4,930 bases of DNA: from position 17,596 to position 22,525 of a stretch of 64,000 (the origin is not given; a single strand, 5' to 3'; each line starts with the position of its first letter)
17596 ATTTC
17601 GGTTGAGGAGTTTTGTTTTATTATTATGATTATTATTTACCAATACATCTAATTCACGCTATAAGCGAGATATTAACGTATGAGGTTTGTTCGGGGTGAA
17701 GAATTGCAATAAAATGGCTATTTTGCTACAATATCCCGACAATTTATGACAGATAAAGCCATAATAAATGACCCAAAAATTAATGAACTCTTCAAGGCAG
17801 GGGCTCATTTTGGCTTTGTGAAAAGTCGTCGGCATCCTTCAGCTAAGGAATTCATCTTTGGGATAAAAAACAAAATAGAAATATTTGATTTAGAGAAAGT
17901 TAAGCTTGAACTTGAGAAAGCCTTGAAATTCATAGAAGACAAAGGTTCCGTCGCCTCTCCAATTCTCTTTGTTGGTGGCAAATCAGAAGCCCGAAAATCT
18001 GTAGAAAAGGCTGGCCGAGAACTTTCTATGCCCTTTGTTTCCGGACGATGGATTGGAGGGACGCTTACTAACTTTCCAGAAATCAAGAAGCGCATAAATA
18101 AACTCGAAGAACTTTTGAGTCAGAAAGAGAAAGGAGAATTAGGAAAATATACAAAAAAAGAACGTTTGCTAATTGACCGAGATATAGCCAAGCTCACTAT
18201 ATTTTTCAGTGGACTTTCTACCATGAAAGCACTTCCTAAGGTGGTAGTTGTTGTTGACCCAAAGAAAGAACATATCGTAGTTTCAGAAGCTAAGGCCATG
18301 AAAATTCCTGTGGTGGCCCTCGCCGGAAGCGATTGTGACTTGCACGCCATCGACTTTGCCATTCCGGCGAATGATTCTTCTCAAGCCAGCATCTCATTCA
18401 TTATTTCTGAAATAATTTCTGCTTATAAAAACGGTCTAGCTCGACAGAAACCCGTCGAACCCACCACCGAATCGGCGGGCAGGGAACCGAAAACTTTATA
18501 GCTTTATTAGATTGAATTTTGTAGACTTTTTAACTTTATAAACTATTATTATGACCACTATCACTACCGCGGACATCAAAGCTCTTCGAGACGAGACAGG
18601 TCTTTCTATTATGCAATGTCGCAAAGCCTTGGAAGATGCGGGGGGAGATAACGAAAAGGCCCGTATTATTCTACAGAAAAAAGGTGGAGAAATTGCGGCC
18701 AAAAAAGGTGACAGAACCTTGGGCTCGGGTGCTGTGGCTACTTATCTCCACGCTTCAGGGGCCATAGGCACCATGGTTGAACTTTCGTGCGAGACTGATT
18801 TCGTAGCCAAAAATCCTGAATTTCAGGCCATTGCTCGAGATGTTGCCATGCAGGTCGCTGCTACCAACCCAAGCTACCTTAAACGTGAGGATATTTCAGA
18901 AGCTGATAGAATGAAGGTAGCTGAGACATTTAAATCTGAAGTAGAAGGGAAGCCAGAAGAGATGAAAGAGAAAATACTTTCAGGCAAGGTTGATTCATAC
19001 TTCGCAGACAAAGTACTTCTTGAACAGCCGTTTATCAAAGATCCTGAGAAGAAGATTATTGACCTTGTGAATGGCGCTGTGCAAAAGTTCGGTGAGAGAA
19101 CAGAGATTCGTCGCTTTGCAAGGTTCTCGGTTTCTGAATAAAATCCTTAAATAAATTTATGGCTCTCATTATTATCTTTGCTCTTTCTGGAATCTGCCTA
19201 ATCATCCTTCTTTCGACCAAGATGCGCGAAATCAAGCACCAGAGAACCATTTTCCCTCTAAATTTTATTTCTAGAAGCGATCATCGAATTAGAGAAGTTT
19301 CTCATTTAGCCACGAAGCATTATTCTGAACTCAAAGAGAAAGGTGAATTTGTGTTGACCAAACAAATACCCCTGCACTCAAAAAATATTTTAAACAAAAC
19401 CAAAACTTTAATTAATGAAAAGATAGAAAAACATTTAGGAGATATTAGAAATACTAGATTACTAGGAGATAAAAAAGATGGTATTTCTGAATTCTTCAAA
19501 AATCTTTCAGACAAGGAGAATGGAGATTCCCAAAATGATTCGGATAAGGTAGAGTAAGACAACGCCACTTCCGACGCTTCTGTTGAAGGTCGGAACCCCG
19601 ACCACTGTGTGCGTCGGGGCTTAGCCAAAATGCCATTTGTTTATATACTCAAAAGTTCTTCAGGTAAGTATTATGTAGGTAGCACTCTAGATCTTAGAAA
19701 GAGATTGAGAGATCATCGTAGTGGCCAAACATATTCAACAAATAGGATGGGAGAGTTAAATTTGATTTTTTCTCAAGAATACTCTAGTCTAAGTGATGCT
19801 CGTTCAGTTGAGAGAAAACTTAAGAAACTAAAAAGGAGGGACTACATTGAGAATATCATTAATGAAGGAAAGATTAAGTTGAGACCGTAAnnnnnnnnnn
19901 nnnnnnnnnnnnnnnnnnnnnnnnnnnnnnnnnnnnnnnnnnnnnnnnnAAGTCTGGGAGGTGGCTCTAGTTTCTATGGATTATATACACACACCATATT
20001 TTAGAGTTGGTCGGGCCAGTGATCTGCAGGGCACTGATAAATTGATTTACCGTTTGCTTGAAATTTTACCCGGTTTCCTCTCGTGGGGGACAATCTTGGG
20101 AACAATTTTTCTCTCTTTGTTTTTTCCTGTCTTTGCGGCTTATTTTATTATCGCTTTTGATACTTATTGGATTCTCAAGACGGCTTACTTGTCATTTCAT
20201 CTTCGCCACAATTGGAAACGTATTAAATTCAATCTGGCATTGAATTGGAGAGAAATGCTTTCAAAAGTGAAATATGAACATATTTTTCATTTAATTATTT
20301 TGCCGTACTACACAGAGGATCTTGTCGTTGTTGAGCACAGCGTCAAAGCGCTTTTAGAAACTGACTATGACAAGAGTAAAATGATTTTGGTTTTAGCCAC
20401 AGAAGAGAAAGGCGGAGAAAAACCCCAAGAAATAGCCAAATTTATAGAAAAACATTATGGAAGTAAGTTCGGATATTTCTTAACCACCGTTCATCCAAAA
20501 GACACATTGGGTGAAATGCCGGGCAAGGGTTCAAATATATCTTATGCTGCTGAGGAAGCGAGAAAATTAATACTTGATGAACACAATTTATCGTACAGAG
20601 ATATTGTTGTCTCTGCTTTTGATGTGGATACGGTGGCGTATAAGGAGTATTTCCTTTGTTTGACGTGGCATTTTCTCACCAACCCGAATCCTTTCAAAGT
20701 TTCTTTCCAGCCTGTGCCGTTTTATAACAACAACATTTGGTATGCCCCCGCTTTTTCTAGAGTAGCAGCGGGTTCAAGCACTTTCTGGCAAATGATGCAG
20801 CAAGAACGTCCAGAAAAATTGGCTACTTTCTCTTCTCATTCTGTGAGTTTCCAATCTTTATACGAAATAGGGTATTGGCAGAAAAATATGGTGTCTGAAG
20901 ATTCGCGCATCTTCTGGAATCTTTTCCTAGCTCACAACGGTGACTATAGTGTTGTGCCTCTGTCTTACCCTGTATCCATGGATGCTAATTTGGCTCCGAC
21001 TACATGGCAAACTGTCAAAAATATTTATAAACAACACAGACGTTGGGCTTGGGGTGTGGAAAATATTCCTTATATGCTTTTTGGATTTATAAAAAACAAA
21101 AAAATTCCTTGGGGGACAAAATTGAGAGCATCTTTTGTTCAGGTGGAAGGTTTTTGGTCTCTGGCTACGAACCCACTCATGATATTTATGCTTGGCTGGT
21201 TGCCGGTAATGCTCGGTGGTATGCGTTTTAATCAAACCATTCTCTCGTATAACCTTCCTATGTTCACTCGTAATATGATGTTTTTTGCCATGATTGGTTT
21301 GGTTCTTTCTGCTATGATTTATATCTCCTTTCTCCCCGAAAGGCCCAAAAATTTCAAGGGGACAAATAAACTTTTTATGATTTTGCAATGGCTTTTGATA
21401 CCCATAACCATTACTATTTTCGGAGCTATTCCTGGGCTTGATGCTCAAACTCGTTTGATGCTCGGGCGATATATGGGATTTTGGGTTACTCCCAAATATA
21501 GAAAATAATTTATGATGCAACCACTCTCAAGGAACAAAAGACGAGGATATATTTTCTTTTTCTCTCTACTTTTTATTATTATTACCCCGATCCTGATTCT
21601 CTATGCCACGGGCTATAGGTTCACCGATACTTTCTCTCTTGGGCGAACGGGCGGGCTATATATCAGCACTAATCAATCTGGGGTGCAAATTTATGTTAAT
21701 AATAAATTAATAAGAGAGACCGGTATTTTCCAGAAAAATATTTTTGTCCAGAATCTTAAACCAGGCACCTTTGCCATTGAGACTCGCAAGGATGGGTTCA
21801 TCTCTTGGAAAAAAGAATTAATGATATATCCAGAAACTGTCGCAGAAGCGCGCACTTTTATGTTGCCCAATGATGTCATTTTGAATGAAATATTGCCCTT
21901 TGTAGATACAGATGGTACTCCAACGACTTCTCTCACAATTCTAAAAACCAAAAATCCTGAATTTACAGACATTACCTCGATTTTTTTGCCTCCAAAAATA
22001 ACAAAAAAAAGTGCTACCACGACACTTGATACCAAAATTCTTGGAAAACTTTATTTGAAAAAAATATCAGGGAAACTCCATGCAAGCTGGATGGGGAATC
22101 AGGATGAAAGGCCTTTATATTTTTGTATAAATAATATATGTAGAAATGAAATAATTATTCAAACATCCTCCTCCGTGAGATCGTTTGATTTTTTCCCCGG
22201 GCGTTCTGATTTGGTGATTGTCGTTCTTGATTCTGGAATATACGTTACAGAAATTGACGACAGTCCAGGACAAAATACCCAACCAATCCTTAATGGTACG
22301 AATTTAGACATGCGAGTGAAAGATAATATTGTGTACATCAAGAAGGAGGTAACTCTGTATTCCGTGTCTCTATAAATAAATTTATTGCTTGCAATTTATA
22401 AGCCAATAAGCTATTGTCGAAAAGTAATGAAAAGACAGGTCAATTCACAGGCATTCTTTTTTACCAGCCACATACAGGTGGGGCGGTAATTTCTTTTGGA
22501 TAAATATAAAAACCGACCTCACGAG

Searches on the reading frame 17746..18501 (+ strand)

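Call 6: search_protein_families(library=pfam, proteins=[window:17746-18501:+], max_evalue=0.01)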
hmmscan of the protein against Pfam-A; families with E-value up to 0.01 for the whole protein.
window:17746-18501:+ (251 aa): 1 family
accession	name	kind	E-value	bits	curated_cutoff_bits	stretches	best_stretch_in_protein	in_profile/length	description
PF00318.25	Ribosomal_S2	-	1.3e-63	214.6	26.1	1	15-230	1-216/216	Ribosomal protein S2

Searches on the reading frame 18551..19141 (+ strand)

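Call 6: search_protein_families(library=pfam, proteins=[window:18551-19141:+], max_evalue=0.01)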
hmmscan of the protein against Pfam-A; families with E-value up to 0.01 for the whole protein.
window:18551-19141:+ (196 aa): 2 families
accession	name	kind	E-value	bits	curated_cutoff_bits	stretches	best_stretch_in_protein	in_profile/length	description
PF00889.24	EF_TS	-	2.7e-30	105.9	27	1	44-196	63-204/204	Elongation factor TS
PF25025.1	EF-Ts_N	-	0.0003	21.1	33.2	1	7-43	15-52/60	Elongation factor Ts, mitochondrial, N-terminal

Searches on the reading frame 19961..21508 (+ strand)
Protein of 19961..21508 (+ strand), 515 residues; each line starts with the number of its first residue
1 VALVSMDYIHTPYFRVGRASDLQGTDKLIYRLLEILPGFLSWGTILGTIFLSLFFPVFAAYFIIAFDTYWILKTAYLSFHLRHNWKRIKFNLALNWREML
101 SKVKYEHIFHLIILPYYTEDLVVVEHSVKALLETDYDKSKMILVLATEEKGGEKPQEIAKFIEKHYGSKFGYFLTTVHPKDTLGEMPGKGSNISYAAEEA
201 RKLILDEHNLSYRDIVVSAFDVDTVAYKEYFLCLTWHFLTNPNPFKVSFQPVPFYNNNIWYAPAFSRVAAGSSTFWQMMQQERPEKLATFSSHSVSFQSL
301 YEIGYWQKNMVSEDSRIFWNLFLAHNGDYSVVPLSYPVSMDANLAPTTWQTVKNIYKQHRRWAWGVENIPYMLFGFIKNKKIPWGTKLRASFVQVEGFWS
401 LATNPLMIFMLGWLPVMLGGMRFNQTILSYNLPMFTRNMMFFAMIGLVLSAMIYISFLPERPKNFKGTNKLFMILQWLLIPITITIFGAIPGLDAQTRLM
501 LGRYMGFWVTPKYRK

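Call 6: search_protein_families(library=pfam, proteins=[window:19961-21508:+], max_evalue=0.01)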
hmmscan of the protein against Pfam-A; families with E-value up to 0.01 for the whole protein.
window:19961-21508:+ (515 aa): 1 family
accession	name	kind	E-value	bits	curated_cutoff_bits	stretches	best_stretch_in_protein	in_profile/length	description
PF13632.12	Glyco_trans_2_3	-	4.1e-06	27.2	27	1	221-439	6-183/198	Glycosyl transferase family group 2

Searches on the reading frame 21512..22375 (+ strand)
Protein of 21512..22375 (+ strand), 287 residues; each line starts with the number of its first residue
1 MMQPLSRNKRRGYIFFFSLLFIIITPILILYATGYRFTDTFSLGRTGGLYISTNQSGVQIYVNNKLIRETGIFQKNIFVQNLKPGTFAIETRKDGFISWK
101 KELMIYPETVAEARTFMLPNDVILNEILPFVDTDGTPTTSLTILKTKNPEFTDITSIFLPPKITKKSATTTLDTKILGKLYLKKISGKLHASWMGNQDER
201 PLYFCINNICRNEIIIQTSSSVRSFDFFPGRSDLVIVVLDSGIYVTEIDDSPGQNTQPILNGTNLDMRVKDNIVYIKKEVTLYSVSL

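Call 6: search_protein_families(library=pfam, proteins=[window:21512-22375:+], max_evalue=0.01)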
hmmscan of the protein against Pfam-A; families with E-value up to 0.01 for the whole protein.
window:21512-22375:+ (287 aa): 1 family
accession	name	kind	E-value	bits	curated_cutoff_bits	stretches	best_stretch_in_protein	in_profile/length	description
PF08308.17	PEGA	-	0.0036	17.6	20.8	1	47-110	2-60/71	PEGA domain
